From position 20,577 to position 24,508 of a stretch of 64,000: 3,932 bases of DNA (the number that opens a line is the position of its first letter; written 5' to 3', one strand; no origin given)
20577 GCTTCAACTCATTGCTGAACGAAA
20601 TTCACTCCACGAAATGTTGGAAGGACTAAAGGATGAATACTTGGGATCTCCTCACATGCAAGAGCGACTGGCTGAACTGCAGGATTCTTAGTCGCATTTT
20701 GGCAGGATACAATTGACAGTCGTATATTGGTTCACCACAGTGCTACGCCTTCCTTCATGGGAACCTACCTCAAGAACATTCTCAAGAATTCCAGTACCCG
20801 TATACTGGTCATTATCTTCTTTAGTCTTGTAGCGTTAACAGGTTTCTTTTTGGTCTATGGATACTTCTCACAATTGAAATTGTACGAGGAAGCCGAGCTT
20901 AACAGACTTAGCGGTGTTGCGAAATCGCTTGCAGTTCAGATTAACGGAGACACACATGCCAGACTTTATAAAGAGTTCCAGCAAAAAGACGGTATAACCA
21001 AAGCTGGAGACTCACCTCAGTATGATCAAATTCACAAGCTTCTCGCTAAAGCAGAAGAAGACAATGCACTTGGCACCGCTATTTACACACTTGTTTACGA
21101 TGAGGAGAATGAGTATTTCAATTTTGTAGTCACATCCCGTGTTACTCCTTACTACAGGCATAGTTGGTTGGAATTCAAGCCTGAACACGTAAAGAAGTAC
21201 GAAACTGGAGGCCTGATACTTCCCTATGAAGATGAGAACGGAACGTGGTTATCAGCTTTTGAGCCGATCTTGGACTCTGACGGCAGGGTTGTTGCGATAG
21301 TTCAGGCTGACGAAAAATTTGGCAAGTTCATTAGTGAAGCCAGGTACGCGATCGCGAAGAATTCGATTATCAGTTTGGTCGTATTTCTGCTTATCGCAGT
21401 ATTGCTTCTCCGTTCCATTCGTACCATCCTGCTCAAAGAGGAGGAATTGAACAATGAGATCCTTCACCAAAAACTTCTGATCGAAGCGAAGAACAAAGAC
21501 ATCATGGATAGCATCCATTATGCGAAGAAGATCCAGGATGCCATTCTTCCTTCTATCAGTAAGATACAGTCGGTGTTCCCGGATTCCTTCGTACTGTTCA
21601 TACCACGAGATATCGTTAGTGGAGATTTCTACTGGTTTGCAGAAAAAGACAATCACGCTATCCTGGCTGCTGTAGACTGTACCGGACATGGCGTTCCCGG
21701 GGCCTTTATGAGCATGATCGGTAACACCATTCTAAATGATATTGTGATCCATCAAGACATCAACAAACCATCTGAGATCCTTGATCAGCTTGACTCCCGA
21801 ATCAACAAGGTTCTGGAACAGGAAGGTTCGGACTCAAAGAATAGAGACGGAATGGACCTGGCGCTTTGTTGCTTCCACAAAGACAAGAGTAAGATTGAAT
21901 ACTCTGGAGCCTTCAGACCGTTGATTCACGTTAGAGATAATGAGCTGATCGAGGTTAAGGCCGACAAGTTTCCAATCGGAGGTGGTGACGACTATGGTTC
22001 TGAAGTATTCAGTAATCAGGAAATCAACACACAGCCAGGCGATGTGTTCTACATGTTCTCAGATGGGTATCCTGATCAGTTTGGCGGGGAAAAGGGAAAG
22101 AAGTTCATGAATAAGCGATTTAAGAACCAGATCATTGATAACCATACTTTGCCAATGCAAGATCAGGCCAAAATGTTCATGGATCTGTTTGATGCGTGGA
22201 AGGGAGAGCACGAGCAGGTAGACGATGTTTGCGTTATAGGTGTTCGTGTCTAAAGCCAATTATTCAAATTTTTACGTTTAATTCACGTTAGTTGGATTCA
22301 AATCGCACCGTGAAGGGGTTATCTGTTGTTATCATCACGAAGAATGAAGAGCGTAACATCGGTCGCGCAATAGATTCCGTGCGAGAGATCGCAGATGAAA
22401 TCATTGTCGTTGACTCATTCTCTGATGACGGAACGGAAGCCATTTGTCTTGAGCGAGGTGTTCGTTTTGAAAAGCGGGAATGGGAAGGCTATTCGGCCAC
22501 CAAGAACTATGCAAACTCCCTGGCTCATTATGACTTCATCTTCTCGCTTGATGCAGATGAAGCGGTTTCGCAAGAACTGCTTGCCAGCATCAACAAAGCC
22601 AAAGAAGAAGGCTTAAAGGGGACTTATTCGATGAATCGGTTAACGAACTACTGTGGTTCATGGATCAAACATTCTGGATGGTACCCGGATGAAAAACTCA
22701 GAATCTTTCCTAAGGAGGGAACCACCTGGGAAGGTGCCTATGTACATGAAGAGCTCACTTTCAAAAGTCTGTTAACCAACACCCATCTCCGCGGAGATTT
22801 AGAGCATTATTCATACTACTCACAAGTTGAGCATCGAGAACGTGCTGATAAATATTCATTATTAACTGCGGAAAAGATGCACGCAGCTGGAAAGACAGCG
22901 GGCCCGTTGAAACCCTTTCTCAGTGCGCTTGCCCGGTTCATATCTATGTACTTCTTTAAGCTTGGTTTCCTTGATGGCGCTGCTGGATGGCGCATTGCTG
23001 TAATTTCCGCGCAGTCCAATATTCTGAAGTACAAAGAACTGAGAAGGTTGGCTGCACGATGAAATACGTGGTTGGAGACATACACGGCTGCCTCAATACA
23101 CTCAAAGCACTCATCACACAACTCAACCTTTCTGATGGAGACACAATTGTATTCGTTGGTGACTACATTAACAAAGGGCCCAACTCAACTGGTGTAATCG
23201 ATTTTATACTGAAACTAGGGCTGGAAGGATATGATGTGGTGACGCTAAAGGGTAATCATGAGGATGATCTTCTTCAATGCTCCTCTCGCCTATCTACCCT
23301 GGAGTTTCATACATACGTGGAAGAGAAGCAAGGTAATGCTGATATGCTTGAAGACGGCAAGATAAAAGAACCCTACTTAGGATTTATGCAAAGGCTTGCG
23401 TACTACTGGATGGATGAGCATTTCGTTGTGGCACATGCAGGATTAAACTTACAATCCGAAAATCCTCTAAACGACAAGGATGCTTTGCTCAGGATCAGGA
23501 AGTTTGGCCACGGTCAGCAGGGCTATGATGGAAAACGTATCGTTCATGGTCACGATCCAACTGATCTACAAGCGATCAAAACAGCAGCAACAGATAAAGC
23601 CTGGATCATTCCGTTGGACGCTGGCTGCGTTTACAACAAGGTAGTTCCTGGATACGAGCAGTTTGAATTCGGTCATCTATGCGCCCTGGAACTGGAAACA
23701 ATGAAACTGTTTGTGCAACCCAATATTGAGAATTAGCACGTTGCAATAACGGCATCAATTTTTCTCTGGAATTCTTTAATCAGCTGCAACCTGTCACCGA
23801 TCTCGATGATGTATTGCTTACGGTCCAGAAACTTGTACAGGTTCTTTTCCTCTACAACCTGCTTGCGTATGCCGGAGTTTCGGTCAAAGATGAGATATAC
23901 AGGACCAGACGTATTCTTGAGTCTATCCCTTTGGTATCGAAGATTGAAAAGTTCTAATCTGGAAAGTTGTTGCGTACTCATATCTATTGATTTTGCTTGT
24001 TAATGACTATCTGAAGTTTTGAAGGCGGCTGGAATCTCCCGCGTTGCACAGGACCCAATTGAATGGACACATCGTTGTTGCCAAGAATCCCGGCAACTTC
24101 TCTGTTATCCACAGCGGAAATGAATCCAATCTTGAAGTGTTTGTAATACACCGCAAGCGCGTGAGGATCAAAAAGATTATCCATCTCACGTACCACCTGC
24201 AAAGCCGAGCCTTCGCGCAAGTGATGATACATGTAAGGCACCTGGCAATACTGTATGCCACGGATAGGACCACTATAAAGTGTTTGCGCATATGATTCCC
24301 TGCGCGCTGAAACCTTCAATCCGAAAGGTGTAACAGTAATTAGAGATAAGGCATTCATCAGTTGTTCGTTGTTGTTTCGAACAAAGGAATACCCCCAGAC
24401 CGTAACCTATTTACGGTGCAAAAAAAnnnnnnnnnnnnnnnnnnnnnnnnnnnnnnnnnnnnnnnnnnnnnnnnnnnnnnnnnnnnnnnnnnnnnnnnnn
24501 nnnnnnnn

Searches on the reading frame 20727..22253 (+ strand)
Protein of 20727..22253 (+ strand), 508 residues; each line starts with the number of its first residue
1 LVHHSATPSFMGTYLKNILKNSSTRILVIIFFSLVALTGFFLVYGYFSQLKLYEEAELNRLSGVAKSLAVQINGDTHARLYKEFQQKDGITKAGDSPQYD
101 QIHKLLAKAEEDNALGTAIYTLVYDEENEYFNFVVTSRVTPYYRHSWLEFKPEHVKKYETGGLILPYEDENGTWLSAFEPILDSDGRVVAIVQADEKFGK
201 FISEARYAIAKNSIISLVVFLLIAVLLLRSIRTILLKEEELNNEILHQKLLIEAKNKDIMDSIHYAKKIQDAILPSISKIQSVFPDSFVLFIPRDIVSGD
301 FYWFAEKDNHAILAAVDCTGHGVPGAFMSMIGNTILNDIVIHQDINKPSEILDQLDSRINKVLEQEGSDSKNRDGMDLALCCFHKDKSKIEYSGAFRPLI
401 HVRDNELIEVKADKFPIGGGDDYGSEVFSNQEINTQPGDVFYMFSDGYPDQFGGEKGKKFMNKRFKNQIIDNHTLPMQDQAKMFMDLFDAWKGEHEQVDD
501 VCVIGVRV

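Call 10: search_protein_families(library=pfam, proteins=[window:20727-22253:+])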
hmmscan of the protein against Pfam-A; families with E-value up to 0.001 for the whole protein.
window:20727-22253:+ (508 aa): 1 family
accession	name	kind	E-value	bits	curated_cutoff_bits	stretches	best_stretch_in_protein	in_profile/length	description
PF07228.17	SpoIIE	-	5.7e-22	79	25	1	308-508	2-191/192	Stage II sporulation protein E (SpoIIE)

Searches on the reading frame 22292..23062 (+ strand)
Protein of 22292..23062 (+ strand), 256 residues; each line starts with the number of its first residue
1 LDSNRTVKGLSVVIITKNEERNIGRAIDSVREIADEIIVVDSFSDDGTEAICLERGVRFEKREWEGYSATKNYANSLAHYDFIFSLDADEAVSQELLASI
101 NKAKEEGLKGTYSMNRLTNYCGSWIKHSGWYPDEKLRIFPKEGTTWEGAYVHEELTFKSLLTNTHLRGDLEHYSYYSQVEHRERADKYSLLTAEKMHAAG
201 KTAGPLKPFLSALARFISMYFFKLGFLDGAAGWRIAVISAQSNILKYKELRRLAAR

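Call 10: search_protein_families(library=pfam, proteins=[window:22292-23062:+])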
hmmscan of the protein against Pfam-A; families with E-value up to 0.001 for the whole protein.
window:22292-23062:+ (256 aa): 2 families
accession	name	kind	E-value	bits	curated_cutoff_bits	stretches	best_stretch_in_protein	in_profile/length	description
PF00535.33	Glycos_transf_2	-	4.3e-19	69.5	23.3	1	11-128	1-127/168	Glycosyl transferase family 2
PF13704.12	Glyco_tranf_2_4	-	0.00026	21.8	27.5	1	17-91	1-83/98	Glycosyl transferase family 2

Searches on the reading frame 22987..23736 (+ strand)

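Call 10: search_protein_families(library=pfam, proteins=[window:22987-23736:+])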
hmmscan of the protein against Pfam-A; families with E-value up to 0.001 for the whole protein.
window:22987-23736:+ (249 aa): 1 family
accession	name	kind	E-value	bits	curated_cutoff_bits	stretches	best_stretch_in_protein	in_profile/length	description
PF00149.33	Metallophos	-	8.6e-17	62.6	21.5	1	28-193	5-159/191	Calcineurin-like phosphoesterase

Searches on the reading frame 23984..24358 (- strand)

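Call 46: search_protein_families(library=pfam, proteins=[window:23984-24358:-])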
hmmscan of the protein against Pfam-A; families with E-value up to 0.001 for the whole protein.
window:23984-24358:- (124 aa): 1 family
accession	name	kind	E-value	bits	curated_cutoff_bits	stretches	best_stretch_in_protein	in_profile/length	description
PF08797.16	HIRAN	-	5.3e-06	26.6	24.7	1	30-99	6-73/96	HIRAN domain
